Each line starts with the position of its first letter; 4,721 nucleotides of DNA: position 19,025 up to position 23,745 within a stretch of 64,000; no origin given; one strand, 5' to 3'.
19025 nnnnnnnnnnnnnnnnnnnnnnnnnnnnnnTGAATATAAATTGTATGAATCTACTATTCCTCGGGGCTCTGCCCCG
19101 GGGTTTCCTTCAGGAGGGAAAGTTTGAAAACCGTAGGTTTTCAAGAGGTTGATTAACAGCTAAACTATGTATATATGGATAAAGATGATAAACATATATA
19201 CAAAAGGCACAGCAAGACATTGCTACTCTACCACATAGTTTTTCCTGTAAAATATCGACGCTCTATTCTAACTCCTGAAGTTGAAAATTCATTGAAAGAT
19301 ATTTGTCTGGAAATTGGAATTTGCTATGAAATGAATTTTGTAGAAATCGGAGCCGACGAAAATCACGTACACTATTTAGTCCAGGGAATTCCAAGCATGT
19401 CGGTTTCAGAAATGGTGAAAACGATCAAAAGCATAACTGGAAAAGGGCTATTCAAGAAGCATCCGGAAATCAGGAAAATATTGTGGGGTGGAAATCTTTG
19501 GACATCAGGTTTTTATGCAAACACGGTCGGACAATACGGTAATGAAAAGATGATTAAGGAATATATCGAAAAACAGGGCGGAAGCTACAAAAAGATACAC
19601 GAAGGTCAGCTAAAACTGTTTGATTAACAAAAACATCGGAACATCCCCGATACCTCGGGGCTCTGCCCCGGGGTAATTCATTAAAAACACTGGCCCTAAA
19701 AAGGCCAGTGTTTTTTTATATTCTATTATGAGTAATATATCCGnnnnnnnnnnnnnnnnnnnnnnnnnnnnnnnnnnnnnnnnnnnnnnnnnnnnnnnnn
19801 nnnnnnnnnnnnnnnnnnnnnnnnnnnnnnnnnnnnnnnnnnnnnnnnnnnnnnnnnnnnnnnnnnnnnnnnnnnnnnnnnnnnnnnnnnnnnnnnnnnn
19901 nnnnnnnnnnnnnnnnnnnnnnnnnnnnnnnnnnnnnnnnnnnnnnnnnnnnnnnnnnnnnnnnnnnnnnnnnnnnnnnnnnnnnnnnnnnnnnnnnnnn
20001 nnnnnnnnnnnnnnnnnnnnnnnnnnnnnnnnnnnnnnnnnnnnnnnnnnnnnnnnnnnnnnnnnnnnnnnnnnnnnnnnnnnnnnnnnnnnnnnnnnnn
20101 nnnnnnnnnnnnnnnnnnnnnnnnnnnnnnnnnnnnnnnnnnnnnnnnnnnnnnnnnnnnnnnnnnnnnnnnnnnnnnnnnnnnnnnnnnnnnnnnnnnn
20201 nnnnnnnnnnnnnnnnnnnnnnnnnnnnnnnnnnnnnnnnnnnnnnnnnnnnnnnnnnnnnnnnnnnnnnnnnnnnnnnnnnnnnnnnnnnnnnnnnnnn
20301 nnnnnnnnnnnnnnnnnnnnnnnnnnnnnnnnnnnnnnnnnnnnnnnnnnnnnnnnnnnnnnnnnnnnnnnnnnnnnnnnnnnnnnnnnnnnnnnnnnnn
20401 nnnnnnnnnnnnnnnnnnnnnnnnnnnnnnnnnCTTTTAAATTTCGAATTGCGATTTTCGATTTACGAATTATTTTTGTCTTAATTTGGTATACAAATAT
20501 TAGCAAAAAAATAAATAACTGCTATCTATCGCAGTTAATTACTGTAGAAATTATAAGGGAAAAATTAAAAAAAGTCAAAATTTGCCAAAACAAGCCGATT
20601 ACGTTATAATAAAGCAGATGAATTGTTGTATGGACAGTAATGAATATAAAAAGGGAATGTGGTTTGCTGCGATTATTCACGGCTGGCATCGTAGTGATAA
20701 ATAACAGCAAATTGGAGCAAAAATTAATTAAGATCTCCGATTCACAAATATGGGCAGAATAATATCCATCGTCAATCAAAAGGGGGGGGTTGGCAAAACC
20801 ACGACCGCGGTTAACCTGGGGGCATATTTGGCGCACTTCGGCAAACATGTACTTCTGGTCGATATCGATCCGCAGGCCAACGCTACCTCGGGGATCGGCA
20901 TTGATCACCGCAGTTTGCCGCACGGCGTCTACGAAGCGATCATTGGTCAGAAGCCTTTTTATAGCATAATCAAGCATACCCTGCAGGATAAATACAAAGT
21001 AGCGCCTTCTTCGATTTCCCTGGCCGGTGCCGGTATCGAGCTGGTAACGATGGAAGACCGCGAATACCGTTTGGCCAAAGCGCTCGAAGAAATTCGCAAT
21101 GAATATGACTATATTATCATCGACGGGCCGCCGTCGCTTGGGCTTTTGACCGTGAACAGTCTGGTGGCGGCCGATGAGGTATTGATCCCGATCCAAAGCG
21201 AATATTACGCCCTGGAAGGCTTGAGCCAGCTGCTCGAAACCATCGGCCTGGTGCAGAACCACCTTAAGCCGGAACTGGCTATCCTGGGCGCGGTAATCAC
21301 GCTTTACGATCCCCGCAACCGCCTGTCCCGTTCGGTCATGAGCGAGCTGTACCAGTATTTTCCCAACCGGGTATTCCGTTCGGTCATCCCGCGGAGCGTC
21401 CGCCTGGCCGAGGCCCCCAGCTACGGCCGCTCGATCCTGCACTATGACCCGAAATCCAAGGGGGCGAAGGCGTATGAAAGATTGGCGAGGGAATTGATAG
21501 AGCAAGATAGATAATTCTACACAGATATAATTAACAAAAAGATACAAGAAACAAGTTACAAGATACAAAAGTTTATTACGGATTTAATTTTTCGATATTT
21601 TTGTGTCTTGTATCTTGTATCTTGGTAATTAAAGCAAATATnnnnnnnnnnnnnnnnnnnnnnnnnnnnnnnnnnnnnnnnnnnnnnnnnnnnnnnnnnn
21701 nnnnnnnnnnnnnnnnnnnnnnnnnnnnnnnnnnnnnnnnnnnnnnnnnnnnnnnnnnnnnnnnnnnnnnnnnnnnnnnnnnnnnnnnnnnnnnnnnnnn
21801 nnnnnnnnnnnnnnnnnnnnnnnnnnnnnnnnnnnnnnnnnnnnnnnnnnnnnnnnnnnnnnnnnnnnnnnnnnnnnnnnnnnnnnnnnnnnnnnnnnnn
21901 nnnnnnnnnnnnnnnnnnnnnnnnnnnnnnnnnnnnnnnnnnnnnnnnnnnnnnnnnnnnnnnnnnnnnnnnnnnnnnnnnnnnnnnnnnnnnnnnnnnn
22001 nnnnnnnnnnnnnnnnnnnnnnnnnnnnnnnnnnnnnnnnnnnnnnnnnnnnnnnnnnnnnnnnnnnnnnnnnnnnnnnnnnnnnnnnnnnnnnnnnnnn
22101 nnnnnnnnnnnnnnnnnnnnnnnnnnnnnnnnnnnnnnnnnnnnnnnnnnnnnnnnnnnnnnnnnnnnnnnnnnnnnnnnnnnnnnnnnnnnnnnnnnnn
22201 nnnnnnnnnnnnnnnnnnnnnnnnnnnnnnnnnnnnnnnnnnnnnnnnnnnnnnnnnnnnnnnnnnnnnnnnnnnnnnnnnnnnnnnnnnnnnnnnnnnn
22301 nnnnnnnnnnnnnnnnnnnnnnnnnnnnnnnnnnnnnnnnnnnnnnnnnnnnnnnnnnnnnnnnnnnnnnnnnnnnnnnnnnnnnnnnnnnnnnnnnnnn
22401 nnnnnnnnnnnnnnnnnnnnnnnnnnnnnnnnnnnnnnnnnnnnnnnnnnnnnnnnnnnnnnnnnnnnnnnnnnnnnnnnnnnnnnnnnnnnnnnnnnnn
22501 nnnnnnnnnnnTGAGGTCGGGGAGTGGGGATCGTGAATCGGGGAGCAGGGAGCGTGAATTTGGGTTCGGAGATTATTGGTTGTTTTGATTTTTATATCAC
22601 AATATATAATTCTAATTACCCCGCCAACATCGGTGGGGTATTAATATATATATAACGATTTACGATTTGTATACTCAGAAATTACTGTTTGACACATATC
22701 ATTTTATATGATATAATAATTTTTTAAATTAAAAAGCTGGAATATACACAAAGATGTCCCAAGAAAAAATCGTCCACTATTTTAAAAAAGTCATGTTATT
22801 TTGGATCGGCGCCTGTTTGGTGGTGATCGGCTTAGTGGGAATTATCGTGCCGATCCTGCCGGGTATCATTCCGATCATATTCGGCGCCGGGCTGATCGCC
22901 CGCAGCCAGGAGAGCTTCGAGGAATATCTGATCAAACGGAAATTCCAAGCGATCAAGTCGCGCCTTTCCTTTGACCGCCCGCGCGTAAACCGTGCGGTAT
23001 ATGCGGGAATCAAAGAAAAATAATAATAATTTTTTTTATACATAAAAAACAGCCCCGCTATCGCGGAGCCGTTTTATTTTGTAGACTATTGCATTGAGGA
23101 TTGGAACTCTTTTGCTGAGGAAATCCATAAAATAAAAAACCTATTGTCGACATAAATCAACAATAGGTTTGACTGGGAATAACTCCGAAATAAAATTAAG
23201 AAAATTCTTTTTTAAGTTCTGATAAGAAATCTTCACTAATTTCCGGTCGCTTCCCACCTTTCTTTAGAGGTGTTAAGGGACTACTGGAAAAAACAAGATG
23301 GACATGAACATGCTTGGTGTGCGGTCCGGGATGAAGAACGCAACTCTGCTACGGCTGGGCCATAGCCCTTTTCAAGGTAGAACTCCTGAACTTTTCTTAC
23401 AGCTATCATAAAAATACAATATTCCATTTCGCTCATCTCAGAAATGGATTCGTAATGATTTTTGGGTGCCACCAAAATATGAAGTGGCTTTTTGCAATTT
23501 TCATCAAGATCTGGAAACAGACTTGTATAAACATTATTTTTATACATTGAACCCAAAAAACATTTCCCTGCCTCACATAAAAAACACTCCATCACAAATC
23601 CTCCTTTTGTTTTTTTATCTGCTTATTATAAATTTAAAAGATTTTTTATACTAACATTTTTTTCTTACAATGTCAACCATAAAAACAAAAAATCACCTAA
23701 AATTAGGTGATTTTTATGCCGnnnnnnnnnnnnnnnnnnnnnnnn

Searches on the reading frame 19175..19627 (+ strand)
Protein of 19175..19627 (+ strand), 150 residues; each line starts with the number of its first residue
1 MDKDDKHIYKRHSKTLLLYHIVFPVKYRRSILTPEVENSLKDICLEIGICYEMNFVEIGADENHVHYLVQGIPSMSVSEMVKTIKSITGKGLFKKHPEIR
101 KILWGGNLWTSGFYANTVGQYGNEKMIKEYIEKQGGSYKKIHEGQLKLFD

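Call 78: search_protein_families(library=pfam, proteins=[window:19175-19627:+], max_evalue=0.01)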
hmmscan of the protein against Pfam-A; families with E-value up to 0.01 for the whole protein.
window:19175-19627:+ (150 aa): 1 family
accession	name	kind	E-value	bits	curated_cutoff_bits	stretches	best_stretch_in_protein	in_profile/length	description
PF01797.21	Y1_Tnp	-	6.6e-34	117.1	23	1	15-134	3-121/121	Transposase IS200 like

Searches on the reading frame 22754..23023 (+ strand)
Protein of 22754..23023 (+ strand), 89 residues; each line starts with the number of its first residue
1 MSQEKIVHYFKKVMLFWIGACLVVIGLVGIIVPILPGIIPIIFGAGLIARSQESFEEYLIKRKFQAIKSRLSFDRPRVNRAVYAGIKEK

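Call 78: search_protein_families(library=pfam, proteins=[window:22754-23023:+], max_evalue=0.01)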
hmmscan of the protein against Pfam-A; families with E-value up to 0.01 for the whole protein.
window:22754-23023:+ (89 aa): 2 families
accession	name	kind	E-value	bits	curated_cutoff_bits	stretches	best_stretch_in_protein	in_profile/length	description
PF04304.18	DUF454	-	4.2e-10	40.1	35.1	1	12-64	1-53/115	Protein of unknown function (DUF454)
PF09656.15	PGPGW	-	0.0026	17.7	23.3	1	13-50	2-38/53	Putative transmembrane protein (PGPGW)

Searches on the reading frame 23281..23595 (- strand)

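Call 78: search_protein_families(library=pfam, proteins=[window:23281-23595:-], max_evalue=0.01)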
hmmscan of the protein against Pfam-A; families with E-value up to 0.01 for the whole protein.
window:23281-23595:- (104 aa): 1 family
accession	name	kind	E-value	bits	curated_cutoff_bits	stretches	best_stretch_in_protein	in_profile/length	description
PF01230.28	HIT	-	0.00035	21.6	21.5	1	30-85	19-78/98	HIT domain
